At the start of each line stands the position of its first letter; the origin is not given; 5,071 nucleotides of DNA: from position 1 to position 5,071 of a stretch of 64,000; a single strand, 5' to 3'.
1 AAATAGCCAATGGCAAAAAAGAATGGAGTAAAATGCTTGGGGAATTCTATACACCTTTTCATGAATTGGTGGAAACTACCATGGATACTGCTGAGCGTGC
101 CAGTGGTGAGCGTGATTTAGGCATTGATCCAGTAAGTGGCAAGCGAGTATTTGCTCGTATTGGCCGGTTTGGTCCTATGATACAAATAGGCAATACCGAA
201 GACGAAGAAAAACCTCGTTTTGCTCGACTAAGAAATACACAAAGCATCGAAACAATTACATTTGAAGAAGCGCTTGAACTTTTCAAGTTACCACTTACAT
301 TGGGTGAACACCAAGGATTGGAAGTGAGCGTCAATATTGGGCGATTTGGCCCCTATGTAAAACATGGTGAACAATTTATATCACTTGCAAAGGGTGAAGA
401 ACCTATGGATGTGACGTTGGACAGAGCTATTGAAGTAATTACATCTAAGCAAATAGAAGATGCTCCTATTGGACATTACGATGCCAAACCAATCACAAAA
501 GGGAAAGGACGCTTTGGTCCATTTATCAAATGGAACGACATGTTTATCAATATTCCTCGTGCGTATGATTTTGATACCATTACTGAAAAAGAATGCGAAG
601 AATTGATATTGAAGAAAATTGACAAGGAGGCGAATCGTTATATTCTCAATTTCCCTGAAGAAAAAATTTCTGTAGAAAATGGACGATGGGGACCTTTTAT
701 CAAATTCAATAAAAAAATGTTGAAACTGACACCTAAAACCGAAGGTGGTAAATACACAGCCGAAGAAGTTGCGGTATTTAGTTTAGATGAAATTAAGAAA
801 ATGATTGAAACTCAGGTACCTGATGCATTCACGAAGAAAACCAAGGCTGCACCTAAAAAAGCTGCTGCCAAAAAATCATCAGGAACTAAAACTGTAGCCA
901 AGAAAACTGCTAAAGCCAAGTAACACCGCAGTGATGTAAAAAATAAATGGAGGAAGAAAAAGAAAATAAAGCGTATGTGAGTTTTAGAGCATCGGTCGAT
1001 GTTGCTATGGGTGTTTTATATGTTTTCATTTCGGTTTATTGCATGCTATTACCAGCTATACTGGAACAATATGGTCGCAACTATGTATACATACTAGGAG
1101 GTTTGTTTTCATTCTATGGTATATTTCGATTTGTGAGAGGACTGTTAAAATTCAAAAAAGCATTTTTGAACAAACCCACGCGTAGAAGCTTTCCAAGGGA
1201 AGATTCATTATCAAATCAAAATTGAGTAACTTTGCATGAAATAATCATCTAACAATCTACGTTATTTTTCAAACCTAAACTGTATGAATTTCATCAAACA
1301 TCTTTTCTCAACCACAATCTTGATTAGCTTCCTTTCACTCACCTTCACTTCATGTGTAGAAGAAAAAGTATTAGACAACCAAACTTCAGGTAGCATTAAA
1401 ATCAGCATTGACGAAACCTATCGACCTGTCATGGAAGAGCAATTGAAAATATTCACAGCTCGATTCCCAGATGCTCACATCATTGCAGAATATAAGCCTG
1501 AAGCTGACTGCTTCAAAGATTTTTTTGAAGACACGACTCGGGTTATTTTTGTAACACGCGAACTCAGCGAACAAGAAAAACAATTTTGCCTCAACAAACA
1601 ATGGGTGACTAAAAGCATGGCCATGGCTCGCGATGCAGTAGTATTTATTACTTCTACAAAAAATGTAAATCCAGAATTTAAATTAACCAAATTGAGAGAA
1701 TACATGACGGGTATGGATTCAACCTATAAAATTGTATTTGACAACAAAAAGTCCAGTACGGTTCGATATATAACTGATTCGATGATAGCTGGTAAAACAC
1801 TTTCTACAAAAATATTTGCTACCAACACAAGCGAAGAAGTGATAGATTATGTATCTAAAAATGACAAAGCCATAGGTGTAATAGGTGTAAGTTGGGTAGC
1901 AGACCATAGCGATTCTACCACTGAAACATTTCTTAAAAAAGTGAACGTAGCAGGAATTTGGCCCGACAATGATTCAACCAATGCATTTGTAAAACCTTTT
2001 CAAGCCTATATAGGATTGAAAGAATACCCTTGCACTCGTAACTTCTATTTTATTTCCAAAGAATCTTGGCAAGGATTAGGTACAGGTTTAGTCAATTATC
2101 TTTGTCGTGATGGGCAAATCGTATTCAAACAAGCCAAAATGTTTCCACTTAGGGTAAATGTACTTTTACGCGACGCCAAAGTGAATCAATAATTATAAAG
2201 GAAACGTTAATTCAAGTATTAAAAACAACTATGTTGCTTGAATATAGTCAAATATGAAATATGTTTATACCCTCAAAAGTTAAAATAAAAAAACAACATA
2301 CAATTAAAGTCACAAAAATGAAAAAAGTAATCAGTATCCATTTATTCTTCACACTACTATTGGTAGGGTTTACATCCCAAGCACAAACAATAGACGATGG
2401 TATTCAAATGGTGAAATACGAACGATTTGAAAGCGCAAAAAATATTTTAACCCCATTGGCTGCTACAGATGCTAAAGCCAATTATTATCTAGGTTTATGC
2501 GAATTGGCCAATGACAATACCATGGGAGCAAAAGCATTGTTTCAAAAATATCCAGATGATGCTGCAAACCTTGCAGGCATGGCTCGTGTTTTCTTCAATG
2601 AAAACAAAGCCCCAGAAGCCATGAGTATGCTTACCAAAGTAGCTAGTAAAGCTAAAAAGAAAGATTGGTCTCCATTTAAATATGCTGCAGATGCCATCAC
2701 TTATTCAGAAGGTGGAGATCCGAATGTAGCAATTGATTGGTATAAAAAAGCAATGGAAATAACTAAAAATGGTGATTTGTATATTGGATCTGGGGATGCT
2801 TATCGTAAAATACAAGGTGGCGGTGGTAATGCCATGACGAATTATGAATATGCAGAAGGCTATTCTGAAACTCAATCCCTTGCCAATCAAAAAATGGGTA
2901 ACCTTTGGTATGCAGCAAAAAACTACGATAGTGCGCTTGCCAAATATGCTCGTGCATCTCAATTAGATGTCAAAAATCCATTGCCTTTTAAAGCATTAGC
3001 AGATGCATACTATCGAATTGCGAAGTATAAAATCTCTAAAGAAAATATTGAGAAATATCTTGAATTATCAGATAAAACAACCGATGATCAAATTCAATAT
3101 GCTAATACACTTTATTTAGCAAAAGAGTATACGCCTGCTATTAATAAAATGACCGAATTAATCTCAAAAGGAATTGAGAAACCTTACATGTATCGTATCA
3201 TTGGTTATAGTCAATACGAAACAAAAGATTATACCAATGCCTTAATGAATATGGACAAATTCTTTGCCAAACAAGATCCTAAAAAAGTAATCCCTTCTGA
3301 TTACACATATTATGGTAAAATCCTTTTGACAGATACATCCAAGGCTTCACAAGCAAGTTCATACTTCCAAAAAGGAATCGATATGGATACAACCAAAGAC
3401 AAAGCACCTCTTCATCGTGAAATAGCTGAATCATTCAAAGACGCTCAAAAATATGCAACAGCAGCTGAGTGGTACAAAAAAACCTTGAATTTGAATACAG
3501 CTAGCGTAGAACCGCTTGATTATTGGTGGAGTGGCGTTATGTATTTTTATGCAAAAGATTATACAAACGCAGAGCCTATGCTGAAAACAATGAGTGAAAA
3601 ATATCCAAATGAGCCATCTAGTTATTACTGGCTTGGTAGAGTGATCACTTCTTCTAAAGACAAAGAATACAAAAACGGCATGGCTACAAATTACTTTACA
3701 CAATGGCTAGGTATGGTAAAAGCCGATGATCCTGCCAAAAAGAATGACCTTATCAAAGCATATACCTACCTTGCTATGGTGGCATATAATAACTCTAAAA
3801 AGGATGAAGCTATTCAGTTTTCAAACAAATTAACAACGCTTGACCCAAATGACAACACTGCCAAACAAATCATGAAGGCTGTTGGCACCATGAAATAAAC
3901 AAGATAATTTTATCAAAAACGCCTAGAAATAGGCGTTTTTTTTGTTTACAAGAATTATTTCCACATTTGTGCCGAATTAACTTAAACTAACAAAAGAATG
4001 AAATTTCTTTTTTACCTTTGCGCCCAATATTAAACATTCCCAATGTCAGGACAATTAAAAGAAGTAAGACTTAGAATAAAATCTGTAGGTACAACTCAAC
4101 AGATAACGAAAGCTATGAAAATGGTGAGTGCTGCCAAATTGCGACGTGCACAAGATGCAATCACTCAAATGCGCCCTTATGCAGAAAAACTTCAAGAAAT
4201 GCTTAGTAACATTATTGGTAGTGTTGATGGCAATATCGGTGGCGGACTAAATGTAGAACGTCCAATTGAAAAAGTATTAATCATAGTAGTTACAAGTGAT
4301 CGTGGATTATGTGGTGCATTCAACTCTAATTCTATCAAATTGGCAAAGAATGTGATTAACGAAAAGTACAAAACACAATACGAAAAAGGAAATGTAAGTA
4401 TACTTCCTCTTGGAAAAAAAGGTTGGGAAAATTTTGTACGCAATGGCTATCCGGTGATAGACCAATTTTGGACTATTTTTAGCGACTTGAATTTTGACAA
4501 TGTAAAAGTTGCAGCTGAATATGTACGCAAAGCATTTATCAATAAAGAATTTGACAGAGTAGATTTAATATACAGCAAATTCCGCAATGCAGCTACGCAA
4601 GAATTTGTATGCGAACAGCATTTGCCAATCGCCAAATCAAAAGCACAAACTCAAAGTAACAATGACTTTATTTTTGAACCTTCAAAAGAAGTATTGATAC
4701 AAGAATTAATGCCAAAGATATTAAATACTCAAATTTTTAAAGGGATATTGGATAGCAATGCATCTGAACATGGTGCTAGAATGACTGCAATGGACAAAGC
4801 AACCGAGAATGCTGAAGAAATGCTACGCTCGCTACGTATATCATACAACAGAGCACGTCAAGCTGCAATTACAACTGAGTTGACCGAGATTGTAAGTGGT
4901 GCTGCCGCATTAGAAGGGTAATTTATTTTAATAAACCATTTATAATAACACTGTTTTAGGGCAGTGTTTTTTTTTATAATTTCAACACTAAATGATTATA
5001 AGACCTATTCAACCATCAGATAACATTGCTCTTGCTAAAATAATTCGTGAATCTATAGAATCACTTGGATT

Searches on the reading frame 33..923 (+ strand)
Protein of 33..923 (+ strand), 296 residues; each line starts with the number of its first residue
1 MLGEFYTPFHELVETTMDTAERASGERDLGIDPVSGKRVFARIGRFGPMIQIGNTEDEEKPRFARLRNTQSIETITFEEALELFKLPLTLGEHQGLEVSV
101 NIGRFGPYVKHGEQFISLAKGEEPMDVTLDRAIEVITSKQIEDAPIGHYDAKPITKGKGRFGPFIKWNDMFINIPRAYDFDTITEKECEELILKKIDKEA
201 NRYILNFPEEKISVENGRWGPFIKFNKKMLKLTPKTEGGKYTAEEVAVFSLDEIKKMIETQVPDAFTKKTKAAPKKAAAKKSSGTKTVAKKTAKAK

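Call 66: search_protein_families(library=pfam, proteins=[window:33-923:+], max_evalue=0.00001)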
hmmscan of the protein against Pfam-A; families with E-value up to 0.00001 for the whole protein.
window:33-923:+ (296 aa): 1 family
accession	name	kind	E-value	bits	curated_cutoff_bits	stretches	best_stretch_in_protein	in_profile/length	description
PF13368.11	Toprim_C_rpt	-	4.3e-50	167.9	22.3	3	94-140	4-50/57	Topoisomerase C-terminal repeat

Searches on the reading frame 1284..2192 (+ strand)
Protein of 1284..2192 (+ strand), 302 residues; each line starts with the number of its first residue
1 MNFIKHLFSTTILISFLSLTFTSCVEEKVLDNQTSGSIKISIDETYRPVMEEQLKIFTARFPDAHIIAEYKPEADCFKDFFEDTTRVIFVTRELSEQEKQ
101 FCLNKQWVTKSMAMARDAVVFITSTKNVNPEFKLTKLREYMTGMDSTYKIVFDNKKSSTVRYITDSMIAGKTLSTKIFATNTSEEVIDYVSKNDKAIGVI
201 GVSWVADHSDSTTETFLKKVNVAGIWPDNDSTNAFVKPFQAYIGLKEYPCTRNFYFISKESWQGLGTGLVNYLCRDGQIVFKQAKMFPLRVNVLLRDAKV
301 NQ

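Call 66: search_protein_families(library=pfam, proteins=[window:1284-2192:+], max_evalue=0.00001)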
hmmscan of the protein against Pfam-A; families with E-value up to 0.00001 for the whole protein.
window:1284-2192:+ (302 aa): 1 family
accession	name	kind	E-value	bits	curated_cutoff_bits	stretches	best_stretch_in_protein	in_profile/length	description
PF12849.12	PBP_like_2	-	2.7e-24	86.8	27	1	32-273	6-263/267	PBP superfamily domain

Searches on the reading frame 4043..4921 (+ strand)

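Call 66: search_protein_families(library=pfam, proteins=[window:4043-4921:+], max_evalue=0.00001)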
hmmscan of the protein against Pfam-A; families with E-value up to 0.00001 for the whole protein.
window:4043-4921:+ (292 aa): 1 family
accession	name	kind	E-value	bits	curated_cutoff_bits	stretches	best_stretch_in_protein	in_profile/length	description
PF00231.24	ATP-synt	-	3.3e-98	329.4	39.9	1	4-290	1-285/285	ATP synthase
